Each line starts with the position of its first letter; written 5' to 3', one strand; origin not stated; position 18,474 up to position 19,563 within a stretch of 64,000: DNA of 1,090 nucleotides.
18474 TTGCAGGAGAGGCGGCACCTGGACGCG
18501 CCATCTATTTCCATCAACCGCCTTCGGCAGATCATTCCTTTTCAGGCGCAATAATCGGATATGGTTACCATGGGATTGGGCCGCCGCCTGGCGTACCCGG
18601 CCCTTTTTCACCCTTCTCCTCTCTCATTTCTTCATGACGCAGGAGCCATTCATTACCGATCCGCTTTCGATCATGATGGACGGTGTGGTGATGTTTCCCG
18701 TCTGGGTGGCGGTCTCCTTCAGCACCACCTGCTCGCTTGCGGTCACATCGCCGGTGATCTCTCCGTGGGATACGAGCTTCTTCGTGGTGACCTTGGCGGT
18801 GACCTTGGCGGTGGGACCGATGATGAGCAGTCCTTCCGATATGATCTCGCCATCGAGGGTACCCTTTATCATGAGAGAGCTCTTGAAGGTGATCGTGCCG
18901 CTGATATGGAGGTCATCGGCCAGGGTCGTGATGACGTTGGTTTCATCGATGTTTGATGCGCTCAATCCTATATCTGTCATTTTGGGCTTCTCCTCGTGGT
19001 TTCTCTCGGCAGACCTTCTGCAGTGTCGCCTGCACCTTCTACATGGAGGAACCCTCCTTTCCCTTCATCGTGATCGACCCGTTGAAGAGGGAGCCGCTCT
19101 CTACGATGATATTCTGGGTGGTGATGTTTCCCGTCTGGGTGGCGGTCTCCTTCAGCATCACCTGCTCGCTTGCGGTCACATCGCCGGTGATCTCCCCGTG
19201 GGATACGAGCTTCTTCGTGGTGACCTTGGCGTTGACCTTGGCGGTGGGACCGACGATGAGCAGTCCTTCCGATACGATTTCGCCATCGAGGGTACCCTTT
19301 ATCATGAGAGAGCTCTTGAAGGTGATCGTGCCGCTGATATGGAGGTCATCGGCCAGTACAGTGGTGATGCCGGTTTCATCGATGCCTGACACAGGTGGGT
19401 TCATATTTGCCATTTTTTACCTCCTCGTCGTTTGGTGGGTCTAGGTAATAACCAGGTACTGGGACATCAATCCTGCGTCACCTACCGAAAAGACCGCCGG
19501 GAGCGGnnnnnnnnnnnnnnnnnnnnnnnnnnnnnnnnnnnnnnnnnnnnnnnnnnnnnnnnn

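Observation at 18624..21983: M23 endopeptidase followed by five tandem bactofilin genes, with near-identical, mosaic paralogs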

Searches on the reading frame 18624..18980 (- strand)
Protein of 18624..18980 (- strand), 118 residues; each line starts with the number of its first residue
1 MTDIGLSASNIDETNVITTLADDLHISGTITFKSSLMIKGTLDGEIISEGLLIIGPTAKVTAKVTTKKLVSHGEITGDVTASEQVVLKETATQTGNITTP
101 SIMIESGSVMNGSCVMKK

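Call 3: search_protein_families(library=pfam, proteins=[window:18624-18980:-], max_evalue=0.01)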
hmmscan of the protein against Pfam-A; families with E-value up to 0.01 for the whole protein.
window:18624-18980:- (118 aa): 1 family
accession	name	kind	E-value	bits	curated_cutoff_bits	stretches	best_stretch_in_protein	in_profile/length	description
PF04519.19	Bactofilin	-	3e-25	88.8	27.9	1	18-114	1-97/98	Polymer-forming cytoskeletal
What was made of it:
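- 18624..18980 (-): bac5, 118 aa: S2-type at both ends. It has Met at the position of the polymerisation-interface Phe (BacA F130). PF04519 E=3e-25 (call 3).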

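Call 67: search_protein_families(library=ncbifam, proteins=[window:18624-18980:-], max_evalue=0.001)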
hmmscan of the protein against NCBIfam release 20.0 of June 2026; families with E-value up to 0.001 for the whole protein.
window:18624-18980:- (118 aa): 0 families

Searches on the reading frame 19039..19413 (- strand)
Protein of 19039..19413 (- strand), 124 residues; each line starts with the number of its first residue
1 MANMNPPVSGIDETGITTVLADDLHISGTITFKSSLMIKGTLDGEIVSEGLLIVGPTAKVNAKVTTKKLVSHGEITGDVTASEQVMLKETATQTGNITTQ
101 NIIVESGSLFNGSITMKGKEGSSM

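Call 3: search_protein_families(library=pfam, proteins=[window:19039-19413:-], max_evalue=0.01)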
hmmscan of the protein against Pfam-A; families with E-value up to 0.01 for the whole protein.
window:19039-19413:- (124 aa): 1 family
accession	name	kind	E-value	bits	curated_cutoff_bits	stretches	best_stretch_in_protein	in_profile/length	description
PF04519.19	Bactofilin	-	1.2e-24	86.9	27.9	1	18-114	1-97/98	Polymer-forming cytoskeletal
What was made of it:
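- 19039..19413 (-): bac4, 124 aa: S1-type at both ends. PF04519 E=1e-24 (call 3).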

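Call 37: search_solved_structures(query=window:19039-19413:-, max_evalue=0.01, show_alignments=3)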
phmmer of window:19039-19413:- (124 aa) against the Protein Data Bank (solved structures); distinct sequences matched with E-value up to 0.01: 2.
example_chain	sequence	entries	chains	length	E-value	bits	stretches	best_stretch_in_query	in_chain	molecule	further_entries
6ria_A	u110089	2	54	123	5.7e-13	52.3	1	17-113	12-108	bactofilin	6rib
2n3d_A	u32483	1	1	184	6.4e-09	39.2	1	16-113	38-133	Bactofilin A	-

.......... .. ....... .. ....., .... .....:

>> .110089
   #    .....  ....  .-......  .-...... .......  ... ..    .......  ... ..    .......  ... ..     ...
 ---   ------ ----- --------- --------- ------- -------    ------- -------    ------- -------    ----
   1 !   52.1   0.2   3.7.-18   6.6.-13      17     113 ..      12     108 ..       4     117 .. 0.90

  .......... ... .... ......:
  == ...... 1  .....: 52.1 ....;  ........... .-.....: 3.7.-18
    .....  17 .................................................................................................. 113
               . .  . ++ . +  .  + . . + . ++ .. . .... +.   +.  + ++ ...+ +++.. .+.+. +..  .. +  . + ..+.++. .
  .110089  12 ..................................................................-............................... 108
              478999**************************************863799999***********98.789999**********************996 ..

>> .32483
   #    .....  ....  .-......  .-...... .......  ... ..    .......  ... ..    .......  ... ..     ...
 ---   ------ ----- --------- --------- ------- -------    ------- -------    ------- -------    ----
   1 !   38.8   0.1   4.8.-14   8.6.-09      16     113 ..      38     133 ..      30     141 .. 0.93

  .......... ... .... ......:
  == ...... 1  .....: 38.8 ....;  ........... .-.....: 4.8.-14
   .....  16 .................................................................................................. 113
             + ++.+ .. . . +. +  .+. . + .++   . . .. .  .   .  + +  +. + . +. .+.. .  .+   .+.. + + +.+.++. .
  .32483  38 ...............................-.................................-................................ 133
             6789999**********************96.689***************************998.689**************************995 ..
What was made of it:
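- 19039..19413 (-): Aligns to solved bactofilins 6RIA and 2N3D over residues 16-113 (call 37).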

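Call 45: find_homologous_proteins(query=window:19039-19413:-, max_evalue=1e-10)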
Query window:19039-19413:- (124 aa): 240 proteins with E <= 1e-10 among 250 candidates; the best 120 are listed.
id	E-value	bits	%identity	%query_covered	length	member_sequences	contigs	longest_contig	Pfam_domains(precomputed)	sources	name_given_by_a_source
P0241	7.7e-69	247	100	100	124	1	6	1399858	PF04519.20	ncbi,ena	-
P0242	1.8e-67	242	98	100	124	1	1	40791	PF04519.20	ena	-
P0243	8.2e-64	230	94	100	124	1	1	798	PF04519.20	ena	-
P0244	1.5e-63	230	94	99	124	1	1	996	PF04519.20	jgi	jgi:cytoskeletal protein CcmA (bactofilin family)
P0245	4.3e-63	228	93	99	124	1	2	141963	PF04519.20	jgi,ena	jgi:cytoskeletal protein CcmA (bactofilin family)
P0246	1.3e-62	227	93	99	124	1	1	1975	PF04519.20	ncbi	-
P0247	1.4e-62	226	93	99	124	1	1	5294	PF04519.20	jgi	jgi:cytoskeletal protein CcmA (bactofilin family)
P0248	3.2e-62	225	93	98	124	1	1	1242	PF04519.20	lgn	-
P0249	5.9e-62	224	93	100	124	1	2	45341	PF04519.20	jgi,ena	jgi:cytoskeletal protein CcmA (bactofilin family)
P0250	8.7e-62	224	91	100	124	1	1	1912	PF04519.20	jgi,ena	-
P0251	2.8e-61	222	90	99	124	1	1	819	PF04519.20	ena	-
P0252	5.7e-61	221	91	100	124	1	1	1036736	PF04519.20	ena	-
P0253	1.2e-59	217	87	99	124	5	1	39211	PF04519.20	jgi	-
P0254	3.5e-59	215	89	99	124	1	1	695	PF04519.20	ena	-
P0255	4.3e-59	215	88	100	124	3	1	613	PF04519.20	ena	-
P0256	2.0e-57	210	88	99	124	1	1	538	PF04519.20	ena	-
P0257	7.3e-57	208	87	99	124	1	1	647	PF04519.20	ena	-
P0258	9.6e-57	208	83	99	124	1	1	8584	PF04519.20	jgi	jgi:cytoskeletal protein CcmA (bactofilin family)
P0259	1.1e-56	208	85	100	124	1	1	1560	PF04519.20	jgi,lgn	-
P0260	2.3e-56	206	85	98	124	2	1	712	PF04519.20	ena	-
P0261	2.4e-56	206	85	99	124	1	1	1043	PF04519.20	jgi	jgi:cytoskeletal protein CcmA (bactofilin family)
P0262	5.6e-56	205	84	100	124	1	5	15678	PF04519.20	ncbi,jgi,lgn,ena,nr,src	ncbi:MAG TPA: polymer-forming cytoskeletal protein [Syntrophorhabdales bacterium]|nr:polymer-forming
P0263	7.9e-56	205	85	98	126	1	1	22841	PF04519.20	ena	-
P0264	1.2e-55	204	85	99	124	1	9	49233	PF04519.20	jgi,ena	-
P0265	1.2e-55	204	85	99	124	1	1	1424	PF04519.20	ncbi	-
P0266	1.2e-55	204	85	99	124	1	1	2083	PF04519.20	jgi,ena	-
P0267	1.5e-55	204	83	98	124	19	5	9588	PF04519.20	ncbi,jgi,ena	-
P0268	1.8e-55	204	90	93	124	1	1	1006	PF04519.20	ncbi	-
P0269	2.2e-55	203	85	99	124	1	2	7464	PF04519.20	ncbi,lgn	-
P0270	3.4e-55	203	85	98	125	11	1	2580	PF04519.20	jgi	jgi:cytoskeletal protein CcmA (bactofilin family)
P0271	4.7e-55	202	84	99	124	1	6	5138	PF04519.20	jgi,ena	jgi:cytoskeletal protein CcmA (bactofilin family)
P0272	5.3e-55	202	82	98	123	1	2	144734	PF04519.20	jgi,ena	jgi:cytoskeletal protein CcmA (bactofilin family)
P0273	7.2e-55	202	84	99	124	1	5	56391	PF04519.20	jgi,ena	-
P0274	2.0e-54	200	80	99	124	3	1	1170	PF04519.20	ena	-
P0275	2.5e-54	200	83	99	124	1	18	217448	PF04519.20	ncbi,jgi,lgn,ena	ncbi:MAG: polymer-forming cytoskeletal protein [Syntrophorhabdales bacterium]|jgi:cytoskeletal prote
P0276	2.5e-54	200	85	94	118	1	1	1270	PF04519.20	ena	-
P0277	3.3e-54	199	83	99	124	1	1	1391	PF04519.20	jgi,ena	-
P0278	3.6e-54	199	82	99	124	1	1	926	PF04519.20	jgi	-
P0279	8.0e-54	198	84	98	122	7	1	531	PF04519.20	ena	-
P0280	8.5e-54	198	84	98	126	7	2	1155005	PF04519.20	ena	-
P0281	1.7e-53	197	83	98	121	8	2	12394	PF04519.20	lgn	-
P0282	2.0e-53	197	83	96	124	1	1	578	PF04519.20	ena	-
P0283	4.3e-53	196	82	99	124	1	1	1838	PF04519.20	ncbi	-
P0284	4.5e-53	196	84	94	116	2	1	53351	PF04519.20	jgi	jgi:cytoskeletal protein CcmA (bactofilin family)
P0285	1.1e-52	195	81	96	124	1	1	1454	PF04519.20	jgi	jgi:cytoskeletal protein CcmA (bactofilin family)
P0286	1.5e-51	191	80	97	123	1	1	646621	PF04519.20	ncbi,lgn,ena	-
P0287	1.8e-51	191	80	99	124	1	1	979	PF04519.20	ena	-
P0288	2.7e-51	190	80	94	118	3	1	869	PF04519.20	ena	-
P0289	9.8e-51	188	77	99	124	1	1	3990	PF04519.20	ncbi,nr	ncbi:MAG: hypothetical protein C0407_07995 [Desulfobacca sp.]|nr:hypothetical protein [Desulfobacca 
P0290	1.2e-50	188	85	88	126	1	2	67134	PF04519.20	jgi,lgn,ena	jgi:cytoskeletal protein CcmA (bactofilin family)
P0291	3.0e-50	187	80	94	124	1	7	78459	PF04519.20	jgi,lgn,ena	jgi:cytoskeletal protein CcmA (bactofilin family)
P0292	1.9e-49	184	83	94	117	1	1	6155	PF04519.20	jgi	jgi:cytoskeletal protein CcmA (bactofilin family)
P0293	2.1e-49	184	81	94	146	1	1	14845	PF04519.20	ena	-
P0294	2.7e-49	184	81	90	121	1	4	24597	PF04519.20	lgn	-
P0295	3.6e-49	183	79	99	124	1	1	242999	PF04519.20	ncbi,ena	-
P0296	4.2e-49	183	83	93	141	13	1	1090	PF04519.20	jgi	jgi:cytoskeletal protein CcmA (bactofilin family)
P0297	7.7e-49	182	85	86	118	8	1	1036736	PF04519.20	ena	-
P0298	1.4e-48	181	74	99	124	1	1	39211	PF04519.20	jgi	-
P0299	2.1e-48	181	84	89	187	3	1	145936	PF04519.20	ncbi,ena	-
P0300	2.5e-48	181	83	88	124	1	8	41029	PF04519.20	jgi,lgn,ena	jgi:cytoskeletal protein CcmA (bactofilin family)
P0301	2.6e-48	181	75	99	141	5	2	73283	PF04519.20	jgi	jgi:cytoskeletal protein CcmA (bactofilin family)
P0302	4.4e-48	180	76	99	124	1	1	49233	PF04519.20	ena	-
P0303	4.6e-48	180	77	94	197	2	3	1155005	PF04519.20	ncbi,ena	-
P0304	6.9e-48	179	82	90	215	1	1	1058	PF04519.20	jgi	-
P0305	7.6e-48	179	74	99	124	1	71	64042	PF04519.20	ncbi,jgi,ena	ncbi:MAG: polymer-forming cytoskeletal protein [Syntrophorhabdales bacterium]|jgi:cytoskeletal prote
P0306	2.0e-47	178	78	94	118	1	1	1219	PF04519.20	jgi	-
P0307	3.4e-47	177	77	94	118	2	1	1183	PF04519.20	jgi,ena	-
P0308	4.6e-47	177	75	94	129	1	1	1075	PF04519.20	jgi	-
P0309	5.1e-47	176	76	94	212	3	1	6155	PF04519.20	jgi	jgi:cytoskeletal protein CcmA (bactofilin family)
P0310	5.3e-47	176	74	94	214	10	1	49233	PF04519.20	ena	-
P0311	6.5e-47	176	77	94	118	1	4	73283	PF04519.20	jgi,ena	jgi:cytoskeletal protein CcmA (bactofilin family)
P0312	7.0e-47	176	72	99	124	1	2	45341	PF04519.20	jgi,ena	jgi:cytoskeletal protein CcmA (bactofilin family)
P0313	8.5e-47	176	74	99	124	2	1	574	PF04519.20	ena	-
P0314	1.8e-46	175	76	94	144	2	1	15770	PF04519.20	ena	-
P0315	3.3e-46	174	71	99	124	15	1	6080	PF04519.20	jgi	jgi:cytoskeletal protein CcmA (bactofilin family)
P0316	5.2e-46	173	70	99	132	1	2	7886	PF04519.20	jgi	jgi:cytoskeletal protein CcmA (bactofilin family)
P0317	5.6e-46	173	70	99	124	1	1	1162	PF04519.20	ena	-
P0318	6.0e-46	173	70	99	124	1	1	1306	PF04519.20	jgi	-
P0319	7.8e-46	173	76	94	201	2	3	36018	PF04519.20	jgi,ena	-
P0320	1.0e-45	172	70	99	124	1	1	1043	PF04519.20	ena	-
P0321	1.7e-45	171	72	94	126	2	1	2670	PF04519.20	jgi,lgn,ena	-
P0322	3.3e-45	171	73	94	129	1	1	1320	PF04519.20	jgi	jgi:cytoskeletal protein CcmA (bactofilin family)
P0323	5.9e-45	170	100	69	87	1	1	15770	PF04519.20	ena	-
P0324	6.1e-45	170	78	89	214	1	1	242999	PF04519.20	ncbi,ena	-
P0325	7.0e-45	170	70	99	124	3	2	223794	PF04519.20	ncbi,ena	-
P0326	7.7e-45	169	69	99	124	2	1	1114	PF04519.20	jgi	-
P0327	1.1e-44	169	81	89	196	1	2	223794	PF04519.20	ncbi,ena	-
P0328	1.2e-44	169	76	94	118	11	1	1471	PF04519.20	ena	-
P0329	1.3e-44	169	67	99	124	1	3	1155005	PF04519.20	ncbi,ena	-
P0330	1.6e-44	168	70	99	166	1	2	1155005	PF04519.20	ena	-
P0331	2.1e-44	168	69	99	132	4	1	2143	PF04519.20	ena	-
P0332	2.4e-44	168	69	99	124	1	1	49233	PF04519.20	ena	-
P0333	2.7e-44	168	68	99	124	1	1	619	PF04519.20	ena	-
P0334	3.5e-44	167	68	100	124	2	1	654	PF04519.20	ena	-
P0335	6.4e-44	166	77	88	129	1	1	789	PF04519.20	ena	-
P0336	8.7e-44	166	68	97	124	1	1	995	PF04519.20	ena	-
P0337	9.6e-44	166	67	99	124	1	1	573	PF04519.20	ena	-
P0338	1.5e-43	165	69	94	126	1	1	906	PF04519.20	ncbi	-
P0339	3.2e-43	164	71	94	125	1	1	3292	PF04519.20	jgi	jgi:cytoskeletal protein CcmA (bactofilin family)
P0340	4.3e-43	164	71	94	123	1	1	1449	PF04519.20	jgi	jgi:cytoskeletal protein CcmA (bactofilin family)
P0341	4.7e-43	164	67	99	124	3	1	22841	PF04519.20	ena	-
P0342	5.2e-43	163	67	99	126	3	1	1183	PF04519.20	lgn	-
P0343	5.4e-43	163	71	94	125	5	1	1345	PF04519.20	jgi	jgi:cytoskeletal protein CcmA (bactofilin family)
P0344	6.3e-43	163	67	99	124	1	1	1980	PF04519.20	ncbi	-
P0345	7.6e-43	163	67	99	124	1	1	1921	PF04519.20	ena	-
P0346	8.6e-43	163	66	99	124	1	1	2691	PF04519.20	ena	-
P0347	9.6e-43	163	67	100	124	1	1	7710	PF04519.20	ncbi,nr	ncbi:MAG: hypothetical protein C0407_01580 [Desulfobacca sp.]|nr:hypothetical protein [Desulfobacca 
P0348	1.4e-42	162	71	94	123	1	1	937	PF04519.20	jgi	jgi:cytoskeletal protein CcmA (bactofilin family)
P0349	1.6e-42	162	67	99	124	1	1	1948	PF04519.20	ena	-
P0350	2.5e-42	161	87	76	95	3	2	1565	PF04519.20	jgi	jgi:cytoskeletal protein CcmA (bactofilin family)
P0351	3.1e-42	161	69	97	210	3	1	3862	PF04519.20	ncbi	ncbi:MAG: polymer-forming cytoskeletal protein, partial [Syntrophorhabdales bacterium]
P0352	4.8e-42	160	67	99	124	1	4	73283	PF04519.20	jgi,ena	jgi:cytoskeletal protein CcmA (bactofilin family)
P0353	5.1e-42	160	66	94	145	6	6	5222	PF04519.20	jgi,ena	jgi:cytoskeletal protein CcmA (bactofilin family)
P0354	5.2e-42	160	68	97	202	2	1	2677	PF04519.20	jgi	jgi:cytoskeletal protein CcmA (bactofilin family)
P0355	5.3e-42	160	69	94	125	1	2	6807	PF04519.20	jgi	jgi:cytoskeletal protein CcmA (bactofilin family)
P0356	5.3e-42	160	61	99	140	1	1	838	PF04519.20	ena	-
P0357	5.4e-42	160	67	97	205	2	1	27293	PF04519.20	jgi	-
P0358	6.5e-42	160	70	94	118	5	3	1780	PF04519.20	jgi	jgi:cytoskeletal protein CcmA (bactofilin family)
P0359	6.6e-42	160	70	94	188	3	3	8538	PF04519.20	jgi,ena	-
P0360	6.7e-42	160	68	94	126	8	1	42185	PF04519.20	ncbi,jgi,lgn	ncbi:MAG TPA: polymer-forming cytoskeletal protein [Syntrophorhabdaceae bacterium]|jgi:cytoskeletal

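Call 56: find_encoding_contigs(protein=P0359, flank=5000, max_places=3)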
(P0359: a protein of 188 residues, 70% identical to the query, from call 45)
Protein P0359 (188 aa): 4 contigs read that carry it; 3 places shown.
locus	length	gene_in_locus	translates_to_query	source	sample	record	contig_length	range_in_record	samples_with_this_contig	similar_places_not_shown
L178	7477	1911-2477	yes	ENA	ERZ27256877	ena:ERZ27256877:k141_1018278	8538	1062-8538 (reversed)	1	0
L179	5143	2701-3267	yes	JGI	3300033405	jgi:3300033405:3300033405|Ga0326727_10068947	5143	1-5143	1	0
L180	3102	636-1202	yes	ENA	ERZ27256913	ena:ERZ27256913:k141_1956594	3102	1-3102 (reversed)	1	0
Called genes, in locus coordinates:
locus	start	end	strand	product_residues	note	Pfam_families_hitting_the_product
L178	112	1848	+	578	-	PF00916:Sulfate_transp, PF01740:STAS, PF13466:STAS_2 (faint)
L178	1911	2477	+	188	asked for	PF04519:Bactofilin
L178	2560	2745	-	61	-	-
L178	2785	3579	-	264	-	PF04986:Y2_Tnp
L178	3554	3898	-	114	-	PF14319:Zn_Tnp_IS91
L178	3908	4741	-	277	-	PF13495:Phage_int_SAM_4, PF00589:Phage_integrase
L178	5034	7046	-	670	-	-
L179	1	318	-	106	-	?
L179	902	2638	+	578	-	PF00916:Sulfate_transp, PF01740:STAS, PF13466:STAS_2 (faint)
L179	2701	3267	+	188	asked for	PF04519:Bactofilin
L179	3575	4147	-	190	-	PF04986:Y2_Tnp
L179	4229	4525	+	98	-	-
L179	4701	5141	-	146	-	?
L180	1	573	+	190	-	?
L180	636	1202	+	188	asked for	PF04519:Bactofilin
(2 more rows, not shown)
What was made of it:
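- A solitary S/L copy sits next to an IS91 element (call 56).
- Tried and rejected: It is a solitary, tail-truncated copy next to an IS91 transposase (call 56).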

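Call 57: find_encoding_contigs(protein=P0310, flank=5000, max_places=1)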
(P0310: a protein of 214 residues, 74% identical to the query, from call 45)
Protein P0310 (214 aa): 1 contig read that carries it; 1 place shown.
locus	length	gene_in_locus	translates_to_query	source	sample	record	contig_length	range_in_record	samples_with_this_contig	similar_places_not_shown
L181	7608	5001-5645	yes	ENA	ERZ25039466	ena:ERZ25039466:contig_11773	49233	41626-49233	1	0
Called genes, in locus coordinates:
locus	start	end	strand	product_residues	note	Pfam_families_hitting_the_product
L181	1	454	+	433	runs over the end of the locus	PF06808:DctM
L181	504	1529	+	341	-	PF03480:DctP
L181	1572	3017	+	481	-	PF20695:UbiD_N, PF01977:UbiD, PF20696:UbiD_C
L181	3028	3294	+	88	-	PF09662:Phenyl_P_gamma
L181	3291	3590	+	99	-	-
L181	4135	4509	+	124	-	PF04519:Bactofilin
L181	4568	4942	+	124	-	PF04519:Bactofilin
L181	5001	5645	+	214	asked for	PF04519:Bactofilin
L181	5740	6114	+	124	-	PF04519:Bactofilin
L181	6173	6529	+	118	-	PF04519:Bactofilin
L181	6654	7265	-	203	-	-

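Call 58: find_encoding_contigs(protein=P0303, flank=5000, max_places=1)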
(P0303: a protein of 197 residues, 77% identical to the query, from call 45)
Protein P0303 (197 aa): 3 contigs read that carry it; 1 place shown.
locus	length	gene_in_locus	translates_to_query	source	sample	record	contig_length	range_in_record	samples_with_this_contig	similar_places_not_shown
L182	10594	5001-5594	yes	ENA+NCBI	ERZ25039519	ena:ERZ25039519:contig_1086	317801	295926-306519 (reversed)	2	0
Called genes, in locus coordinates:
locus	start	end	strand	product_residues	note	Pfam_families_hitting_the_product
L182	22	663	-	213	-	-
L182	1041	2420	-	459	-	PF01565:FAD_binding_4, PF02913:FAD-oxidase_C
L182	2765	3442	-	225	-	PF00989:PAS (weak), PF08448:PAS_4, PF00196:GerE, PF08281:Sigma70_r4_2 (weak)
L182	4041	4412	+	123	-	PF04519:Bactofilin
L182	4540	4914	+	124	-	PF04519:Bactofilin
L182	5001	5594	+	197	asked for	PF04519:Bactofilin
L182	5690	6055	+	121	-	PF04519:Bactofilin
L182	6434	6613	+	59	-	-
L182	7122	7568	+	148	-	-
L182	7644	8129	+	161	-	-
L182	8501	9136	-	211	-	PF00300:His_Phos_1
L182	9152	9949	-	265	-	PF02654:CobS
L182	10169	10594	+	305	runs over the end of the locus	PF04280:Tim44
